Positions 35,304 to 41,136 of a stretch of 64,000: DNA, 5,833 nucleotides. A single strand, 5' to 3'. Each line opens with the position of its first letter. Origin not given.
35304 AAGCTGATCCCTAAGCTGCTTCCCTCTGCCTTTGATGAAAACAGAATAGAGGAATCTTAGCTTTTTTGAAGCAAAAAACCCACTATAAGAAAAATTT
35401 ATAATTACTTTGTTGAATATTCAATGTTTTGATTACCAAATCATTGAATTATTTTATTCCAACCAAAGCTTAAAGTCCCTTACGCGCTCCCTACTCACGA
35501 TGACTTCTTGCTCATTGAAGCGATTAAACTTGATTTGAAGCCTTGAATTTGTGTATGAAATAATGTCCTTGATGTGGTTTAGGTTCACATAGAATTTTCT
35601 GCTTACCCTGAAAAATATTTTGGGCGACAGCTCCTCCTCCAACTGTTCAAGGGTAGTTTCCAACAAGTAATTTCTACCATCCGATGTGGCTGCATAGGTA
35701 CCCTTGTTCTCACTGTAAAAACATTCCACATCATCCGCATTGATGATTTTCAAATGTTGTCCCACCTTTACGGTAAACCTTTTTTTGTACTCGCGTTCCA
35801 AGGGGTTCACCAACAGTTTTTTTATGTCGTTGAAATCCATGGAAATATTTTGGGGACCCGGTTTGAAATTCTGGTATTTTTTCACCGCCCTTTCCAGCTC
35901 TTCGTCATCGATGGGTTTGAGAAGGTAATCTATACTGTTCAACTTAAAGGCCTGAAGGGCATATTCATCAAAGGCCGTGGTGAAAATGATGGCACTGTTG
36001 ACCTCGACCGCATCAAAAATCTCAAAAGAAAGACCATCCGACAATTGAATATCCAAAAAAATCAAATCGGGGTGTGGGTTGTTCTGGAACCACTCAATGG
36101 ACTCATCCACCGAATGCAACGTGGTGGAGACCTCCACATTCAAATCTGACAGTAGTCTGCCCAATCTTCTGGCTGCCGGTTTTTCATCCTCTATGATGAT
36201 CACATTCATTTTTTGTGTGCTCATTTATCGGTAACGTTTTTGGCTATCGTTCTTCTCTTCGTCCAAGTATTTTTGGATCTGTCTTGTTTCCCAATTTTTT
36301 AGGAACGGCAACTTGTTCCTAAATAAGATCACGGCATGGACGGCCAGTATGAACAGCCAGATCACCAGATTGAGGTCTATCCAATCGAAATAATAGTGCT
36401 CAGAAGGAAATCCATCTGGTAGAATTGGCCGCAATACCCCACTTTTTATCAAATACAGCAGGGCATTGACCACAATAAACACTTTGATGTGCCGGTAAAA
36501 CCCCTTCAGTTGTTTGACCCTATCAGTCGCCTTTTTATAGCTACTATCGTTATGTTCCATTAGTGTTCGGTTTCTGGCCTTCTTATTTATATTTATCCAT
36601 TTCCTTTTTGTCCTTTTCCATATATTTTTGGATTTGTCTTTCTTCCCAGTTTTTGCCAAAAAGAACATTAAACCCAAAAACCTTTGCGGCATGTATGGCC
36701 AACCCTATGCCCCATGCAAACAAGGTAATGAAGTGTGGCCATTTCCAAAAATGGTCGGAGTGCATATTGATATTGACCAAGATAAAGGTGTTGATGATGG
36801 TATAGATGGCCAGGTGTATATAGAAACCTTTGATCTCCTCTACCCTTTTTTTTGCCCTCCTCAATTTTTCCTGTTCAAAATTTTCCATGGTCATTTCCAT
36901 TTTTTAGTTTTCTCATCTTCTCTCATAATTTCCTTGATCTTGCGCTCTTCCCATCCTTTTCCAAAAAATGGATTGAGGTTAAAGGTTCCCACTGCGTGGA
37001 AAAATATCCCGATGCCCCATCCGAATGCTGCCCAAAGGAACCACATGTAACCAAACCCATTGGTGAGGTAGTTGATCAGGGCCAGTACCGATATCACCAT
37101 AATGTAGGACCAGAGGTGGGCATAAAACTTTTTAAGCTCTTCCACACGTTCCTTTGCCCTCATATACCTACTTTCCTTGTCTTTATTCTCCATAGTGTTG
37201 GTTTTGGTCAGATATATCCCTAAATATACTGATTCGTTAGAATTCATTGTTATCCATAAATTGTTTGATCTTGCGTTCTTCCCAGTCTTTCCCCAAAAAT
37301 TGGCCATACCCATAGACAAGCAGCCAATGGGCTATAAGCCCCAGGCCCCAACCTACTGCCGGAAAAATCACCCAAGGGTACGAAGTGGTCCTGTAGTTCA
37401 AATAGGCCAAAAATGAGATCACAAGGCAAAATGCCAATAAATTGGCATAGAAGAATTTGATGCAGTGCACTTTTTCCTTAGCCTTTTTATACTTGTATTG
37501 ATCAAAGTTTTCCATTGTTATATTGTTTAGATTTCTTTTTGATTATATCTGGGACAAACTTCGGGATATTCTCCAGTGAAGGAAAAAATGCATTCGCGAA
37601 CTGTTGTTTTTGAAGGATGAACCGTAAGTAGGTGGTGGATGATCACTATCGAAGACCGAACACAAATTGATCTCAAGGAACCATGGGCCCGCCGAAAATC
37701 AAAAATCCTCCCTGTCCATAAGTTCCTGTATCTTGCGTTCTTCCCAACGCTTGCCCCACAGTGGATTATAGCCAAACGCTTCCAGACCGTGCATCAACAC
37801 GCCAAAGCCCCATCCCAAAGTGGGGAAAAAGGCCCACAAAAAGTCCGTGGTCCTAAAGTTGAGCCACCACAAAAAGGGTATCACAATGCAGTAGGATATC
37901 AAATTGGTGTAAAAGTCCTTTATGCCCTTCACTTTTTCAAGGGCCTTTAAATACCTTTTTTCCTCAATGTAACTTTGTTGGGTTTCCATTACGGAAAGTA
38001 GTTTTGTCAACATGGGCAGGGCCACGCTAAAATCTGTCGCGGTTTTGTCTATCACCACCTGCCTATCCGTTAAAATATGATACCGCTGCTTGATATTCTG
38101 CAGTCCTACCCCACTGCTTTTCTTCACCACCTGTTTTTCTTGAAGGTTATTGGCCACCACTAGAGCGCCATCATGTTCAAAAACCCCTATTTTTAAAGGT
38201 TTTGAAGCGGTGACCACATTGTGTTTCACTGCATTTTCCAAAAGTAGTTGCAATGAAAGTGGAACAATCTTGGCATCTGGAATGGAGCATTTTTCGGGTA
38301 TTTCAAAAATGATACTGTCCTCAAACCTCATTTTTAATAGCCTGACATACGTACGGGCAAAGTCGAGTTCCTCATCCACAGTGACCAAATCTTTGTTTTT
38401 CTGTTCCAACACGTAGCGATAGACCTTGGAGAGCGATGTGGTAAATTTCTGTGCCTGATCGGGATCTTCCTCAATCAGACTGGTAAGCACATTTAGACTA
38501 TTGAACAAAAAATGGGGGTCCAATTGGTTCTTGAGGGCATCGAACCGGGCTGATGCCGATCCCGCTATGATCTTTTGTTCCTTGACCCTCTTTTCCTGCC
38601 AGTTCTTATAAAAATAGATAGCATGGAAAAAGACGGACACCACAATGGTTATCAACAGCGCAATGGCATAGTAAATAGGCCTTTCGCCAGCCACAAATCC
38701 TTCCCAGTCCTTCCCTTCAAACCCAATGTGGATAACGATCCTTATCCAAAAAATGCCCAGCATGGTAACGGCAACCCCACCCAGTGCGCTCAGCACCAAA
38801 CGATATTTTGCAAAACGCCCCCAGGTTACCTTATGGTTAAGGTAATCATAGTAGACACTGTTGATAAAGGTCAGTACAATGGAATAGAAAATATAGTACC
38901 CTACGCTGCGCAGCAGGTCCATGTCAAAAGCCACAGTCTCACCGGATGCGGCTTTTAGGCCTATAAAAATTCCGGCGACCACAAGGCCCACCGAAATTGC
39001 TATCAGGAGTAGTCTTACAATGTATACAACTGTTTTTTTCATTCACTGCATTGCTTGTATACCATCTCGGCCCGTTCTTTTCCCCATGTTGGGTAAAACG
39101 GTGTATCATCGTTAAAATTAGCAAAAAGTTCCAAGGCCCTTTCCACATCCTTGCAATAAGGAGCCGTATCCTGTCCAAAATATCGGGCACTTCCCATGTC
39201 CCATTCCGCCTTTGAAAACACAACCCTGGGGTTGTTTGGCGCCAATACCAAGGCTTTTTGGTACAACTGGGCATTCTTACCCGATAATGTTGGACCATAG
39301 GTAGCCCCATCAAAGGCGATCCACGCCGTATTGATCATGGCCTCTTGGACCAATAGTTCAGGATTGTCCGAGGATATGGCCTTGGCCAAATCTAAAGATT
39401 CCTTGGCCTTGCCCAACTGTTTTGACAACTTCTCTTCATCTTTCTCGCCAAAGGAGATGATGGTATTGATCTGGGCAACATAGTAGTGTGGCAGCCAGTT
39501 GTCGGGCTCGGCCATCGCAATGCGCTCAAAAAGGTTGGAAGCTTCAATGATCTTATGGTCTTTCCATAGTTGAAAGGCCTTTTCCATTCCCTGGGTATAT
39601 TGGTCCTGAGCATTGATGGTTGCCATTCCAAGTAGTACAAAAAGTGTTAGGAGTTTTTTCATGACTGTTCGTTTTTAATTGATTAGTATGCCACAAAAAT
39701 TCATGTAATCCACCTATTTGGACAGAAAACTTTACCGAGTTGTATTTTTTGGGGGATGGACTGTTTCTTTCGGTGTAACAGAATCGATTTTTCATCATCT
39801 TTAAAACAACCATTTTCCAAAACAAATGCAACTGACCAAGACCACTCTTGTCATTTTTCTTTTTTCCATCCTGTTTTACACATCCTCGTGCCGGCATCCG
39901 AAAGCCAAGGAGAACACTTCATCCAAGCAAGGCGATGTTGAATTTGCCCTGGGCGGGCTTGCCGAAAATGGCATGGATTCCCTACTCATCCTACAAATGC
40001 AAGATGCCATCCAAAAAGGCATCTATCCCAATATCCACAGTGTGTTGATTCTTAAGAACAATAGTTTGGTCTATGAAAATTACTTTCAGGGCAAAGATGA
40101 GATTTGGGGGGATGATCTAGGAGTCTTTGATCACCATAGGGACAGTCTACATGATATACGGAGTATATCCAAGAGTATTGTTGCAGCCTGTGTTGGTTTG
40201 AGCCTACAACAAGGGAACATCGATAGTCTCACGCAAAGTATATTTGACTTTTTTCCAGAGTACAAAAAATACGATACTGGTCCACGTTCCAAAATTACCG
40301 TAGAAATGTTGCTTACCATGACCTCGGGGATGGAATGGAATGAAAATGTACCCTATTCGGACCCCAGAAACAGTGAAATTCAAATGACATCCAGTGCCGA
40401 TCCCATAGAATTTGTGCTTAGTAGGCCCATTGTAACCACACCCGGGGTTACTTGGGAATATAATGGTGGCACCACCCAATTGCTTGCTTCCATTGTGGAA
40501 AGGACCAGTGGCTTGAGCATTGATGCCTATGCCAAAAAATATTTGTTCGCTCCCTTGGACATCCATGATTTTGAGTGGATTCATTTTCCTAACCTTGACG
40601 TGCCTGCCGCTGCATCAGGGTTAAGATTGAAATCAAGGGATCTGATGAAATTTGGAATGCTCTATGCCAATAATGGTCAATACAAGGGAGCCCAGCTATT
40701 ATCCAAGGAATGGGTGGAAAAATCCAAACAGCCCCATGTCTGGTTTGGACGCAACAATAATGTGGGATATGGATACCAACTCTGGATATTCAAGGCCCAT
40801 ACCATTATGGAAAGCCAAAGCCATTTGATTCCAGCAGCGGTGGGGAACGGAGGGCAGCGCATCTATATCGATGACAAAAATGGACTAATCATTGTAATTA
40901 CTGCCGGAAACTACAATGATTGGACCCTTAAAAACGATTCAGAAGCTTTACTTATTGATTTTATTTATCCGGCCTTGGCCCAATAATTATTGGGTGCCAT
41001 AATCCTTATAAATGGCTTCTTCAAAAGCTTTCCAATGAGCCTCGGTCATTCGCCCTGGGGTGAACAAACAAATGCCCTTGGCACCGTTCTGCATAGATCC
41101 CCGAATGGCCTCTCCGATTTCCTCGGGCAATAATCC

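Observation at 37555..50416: A LytTR regulon readable from sequence: three promoters with identical box geometry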

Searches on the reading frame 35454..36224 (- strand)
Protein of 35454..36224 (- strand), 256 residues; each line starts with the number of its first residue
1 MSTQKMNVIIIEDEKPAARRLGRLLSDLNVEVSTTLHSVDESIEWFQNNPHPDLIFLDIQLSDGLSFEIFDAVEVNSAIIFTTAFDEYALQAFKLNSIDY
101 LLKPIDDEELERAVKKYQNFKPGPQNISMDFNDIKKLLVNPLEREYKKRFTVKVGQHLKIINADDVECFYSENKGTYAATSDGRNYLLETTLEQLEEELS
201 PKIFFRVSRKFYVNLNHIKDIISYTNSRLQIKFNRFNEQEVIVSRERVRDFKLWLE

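Call 9: search_protein_families(library=pfam, proteins=[window:35454-36224:-], max_evalue=0.01)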
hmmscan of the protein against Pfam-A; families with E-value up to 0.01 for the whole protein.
window:35454-36224:- (256 aa): 3 families
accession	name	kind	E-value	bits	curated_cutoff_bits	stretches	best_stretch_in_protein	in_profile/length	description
PF04397.21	LytTR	-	1.7e-21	76.7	22.6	1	158-255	3-97/98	LytTr DNA-binding domain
PF00072.30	Response_reg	-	1.2e-13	51.6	30.2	1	8-114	1-110/111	Response regulator receiver domain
PF05867.16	DUF851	-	0.001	19.1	26.3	1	104-175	12-82/241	Protein of unknown function (DUF851)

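Call 29: search_protein_families(library=ncbifam, proteins=[window:35454-36224:-], max_evalue=0.01)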
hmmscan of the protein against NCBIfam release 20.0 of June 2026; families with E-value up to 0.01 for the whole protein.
window:35454-36224:- (256 aa): 37 families (the best 25 are shown)
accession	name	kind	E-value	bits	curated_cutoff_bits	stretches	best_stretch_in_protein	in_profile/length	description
NF008677.0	PRK11697.1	equivalog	4.9e-31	107.9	246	1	6-252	2-232/238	two-component system response regulator BtsR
NF010684.1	PRK14084.1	equivalog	4.8e-30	105.1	375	1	6-254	1-251/254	response regulator transcription factor LytR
NF033791.1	ActR_PrrA_rreg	equivalog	3e-12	46.8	250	1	7-131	3-130/173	ActR/PrrA/RegA family redox response regulator transcription factor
NF006623.1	PRK09191.1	subfamily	7.4e-10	39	240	1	5-116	137-250/258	PhyR family response regulator anti-anti-sigma factor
NF008469.0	PRK11361.1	equivalog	3.5e-08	32.6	714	1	5-119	4-121/461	acetoacetate metabolism transcriptional regulator AtoC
NF045944.1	ResRegRpaBCyano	equivalog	1.1e-06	28.2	330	1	10-157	2-151/229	response regulator transcription factor RpaB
NF041866.1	EpsW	equivalog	4.4e-06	26.3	200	1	1-116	1-123/131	exopolysaccharide biosynthesis response regulator EpsW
NF040534.1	resp_reg_YycF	equivalog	9.1e-06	25.1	340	1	7-145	2-141/231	response regulator YycF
NF041946.1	LuxO_transreg_Vib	equivalog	1.1e-05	24.4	800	1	11-116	2-110/463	quorum-sensing sigma-54 dependent transcriptional regulator LuxO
NF008318.0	PRK11107.1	equivalog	1.4e-05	23.3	890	1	3-122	665-789/920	two-component sensor histidine kinase BarA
NF045505.1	RR_RssB_Pseudo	equivalog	2.9e-05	23.3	700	1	1-115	1-119/394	two-component system response regulator RssB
NF049963.1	RespRegFlgRCampy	domain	3.8e-05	22.8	750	1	6-122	1-117/429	fla regulon two-component system response regulator FlgR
NF007467.0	PRK10046.1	equivalog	5.3e-05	22.9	264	1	4-121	3-125/226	two-component response regulator DpiA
NF045991.1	RespRegCtrARhodob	equivalog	9.1e-05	22.3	350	1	6-112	1-110/224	response regulator transcription factor CtrA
NF007750.0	PRK10430.1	equivalog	9.1e-05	22.1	262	1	6-121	2-124/239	two-component system response regulator DcuR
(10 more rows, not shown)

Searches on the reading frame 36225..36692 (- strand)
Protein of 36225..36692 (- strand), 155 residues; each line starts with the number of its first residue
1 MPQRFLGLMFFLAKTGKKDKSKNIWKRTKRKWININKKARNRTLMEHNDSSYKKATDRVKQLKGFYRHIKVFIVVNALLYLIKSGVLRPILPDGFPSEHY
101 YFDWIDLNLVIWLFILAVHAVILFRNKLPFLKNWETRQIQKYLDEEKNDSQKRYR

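Call 9: search_protein_families(library=pfam, proteins=[window:36225-36692:-], max_evalue=0.01)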
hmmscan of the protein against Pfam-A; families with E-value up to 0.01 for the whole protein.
window:36225-36692:- (155 aa): 2 families
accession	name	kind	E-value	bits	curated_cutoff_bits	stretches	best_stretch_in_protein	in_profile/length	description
PF13239.11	2TM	-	6.2e-18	65.1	24.8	1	53-143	1-78/79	2TM domain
PF20990.2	DUF2207_C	-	0.0045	17.2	33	1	8-145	80-202/247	Predicted membrane protein (DUF2207) C-terminal domain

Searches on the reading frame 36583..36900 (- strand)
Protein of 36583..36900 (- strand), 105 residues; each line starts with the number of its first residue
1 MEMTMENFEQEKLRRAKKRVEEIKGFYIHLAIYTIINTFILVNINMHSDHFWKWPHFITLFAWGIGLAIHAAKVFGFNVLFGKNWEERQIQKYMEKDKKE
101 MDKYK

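Call 9: search_protein_families(library=pfam, proteins=[window:36583-36900:-], max_evalue=0.01)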
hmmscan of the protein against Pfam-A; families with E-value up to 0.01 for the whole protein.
window:36583-36900:- (105 aa): 1 family
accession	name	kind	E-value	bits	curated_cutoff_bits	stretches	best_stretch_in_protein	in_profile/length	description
PF13239.11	2TM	-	2.5e-27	95.2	24.8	1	14-95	1-79/79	2TM domain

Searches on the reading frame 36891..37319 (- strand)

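Call 9: search_protein_families(library=pfam, proteins=[window:36891-37319:-], max_evalue=0.01)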
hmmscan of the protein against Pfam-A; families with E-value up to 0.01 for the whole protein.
window:36891-37319:- (142 aa): 2 families
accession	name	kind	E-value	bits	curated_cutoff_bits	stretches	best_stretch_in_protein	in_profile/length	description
PF13239.11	2TM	-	2.7e-30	104.7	24.8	1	54-132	2-78/79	2TM domain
PF14296.11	O-ag_pol_Wzy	-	0.0099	15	26.6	0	20-86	91-157/468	O-antigen polysaccharide polymerase Wzy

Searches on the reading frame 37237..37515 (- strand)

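Call 9: search_protein_families(library=pfam, proteins=[window:37237-37515:-], max_evalue=0.01)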
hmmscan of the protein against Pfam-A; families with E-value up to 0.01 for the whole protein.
window:37237-37515:- (92 aa): 2 families
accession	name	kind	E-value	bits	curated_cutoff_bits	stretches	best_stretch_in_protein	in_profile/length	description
PF13239.11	2TM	-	1.6e-25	89.4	24.8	1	10-88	1-79/79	2TM domain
PF07757.19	AdoMet_MTase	-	0.00057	20.5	27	1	8-83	25-96/115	Predicted AdoMet-dependent methyltransferase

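Call 29: search_protein_families(library=ncbifam, proteins=[window:37237-37515:-], max_evalue=0.01)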
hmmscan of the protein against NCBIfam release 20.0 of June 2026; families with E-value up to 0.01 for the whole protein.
window:37237-37515:- (92 aa): 0 families

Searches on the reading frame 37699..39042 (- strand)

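Call 9: search_protein_families(library=pfam, proteins=[window:37699-39042:-], max_evalue=0.01)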
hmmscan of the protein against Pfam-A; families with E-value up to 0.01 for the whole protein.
window:37699-39042:- (447 aa): 2 families
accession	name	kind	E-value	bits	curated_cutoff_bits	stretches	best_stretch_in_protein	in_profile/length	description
PF13239.11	2TM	-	6.6e-28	97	24.8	1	366-443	2-79/79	2TM domain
PF06580.19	His_kinase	-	3.2e-26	91.8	25.2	1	165-243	1-80/81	Histidine kinase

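Call 29: search_protein_families(library=ncbifam, proteins=[window:37699-39042:-], max_evalue=0.01)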
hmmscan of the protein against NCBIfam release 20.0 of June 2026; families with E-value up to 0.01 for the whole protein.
window:37699-39042:- (447 aa): 0 families

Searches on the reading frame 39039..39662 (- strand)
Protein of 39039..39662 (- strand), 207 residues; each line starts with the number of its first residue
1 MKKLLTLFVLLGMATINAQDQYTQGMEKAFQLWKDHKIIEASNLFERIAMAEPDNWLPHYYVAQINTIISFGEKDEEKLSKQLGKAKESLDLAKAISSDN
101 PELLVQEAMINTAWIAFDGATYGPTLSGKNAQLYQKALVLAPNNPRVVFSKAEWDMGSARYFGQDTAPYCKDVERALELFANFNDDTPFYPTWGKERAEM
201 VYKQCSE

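Call 9: search_protein_families(library=pfam, proteins=[window:39039-39662:-], max_evalue=0.01)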
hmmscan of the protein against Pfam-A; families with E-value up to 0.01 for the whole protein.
window:39039-39662:- (207 aa): 0 families

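Call 28: search_protein_families(library=pfam, proteins=[window:39039-39662:-], max_evalue=1)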
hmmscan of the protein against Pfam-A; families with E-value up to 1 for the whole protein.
window:39039-39662:- (207 aa): 4 families
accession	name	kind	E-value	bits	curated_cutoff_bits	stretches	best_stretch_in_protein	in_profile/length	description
PF13431.12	TPR_17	-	0.071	13.9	24.4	0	133-152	1-20/34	Tetratricopeptide repeat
PF13414.12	TPR_11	-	0.13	12.4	26.8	0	132-147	15-30/42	TPR repeat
PF13428.12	TPR_14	-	0.23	12.7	23.5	0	132-153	22-43/44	Tetratricopeptide repeat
PF07719.23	TPR_2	-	0.37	11.5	27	0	132-144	22-34/34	Tetratricopeptide repeat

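Call 29: search_protein_families(library=ncbifam, proteins=[window:39039-39662:-], max_evalue=0.01)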
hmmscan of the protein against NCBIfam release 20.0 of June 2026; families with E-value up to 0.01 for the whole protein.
window:39039-39662:- (207 aa): 2 families
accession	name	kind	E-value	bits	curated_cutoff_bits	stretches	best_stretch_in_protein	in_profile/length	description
TIGR02552.1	LcrH_SycD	equivalog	1.4e-05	24.8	104.8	0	6-76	39-106/136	SycD/LcrH family type III secretion system chaperone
NF003154.0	PRK04123.1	equivalog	0.0083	14.9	428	1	15-61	105-151/554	ribulokinase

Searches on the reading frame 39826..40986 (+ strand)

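Call 9: search_protein_families(library=pfam, proteins=[window:39826-40986:+], max_evalue=0.01)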
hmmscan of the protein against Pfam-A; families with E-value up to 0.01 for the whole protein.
window:39826-40986:+ (386 aa): 2 families
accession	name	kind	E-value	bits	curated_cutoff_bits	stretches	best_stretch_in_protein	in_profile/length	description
PF00144.29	Beta-lactamase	-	5.4e-30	105.1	27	1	72-359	18-307/329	Beta-lactamase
PF23297.2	ACP_SdgA_C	-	0.00015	22.2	27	1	45-80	36-71/95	Highly reducing polyketide synthase sdgA, C-terminal ACP domain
